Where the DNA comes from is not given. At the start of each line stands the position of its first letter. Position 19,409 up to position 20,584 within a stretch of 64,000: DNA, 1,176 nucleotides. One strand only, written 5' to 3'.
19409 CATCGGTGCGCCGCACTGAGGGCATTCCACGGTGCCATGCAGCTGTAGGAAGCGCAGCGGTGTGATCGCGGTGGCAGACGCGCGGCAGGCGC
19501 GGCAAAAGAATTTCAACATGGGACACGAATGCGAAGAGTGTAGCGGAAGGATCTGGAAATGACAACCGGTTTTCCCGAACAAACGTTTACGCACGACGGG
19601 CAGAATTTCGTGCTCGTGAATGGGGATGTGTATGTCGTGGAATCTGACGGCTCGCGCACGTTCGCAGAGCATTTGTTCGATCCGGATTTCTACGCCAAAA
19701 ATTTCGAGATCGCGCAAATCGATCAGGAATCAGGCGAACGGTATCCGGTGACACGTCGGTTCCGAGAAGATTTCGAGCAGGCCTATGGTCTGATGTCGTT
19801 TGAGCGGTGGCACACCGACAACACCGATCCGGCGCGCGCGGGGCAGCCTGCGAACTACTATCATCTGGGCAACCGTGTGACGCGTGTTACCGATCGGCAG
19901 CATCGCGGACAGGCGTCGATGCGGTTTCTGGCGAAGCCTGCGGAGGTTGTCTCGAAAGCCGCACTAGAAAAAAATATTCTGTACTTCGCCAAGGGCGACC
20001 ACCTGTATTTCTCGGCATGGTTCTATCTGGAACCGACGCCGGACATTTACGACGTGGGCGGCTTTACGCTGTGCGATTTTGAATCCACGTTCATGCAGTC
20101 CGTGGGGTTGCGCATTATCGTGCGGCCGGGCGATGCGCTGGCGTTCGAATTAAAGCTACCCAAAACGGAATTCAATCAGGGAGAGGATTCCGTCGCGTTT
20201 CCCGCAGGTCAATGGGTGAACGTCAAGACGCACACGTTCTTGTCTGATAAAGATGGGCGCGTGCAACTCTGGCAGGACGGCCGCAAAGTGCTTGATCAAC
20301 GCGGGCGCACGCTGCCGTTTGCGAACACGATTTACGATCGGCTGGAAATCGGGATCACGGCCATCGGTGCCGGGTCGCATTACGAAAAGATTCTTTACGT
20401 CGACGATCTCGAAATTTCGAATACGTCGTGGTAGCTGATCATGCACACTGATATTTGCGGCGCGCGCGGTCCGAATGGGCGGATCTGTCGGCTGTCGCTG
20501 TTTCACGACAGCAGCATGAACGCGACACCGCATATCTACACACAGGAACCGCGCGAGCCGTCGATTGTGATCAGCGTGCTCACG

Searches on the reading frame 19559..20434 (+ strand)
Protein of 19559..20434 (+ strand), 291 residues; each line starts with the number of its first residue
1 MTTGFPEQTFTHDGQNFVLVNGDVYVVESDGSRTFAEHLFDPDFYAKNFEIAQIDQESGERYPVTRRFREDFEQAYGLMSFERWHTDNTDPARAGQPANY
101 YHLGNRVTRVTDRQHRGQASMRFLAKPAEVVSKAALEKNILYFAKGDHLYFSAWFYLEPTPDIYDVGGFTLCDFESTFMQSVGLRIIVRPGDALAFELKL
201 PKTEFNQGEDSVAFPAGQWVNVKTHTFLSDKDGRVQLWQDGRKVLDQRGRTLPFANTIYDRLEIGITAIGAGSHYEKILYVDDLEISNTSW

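Call 50: search_protein_families(library=pfam, proteins=[window:19559-20434:+], max_evalue=0.01)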
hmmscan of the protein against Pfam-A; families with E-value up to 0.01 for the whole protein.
window:19559-20434:+ (291 aa): 1 family
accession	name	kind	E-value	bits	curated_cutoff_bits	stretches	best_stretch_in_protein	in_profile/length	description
PF14099.13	Polysacc_lyase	-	1.1e-08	35.7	29.9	1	99-282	16-207/210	Polysaccharide lyase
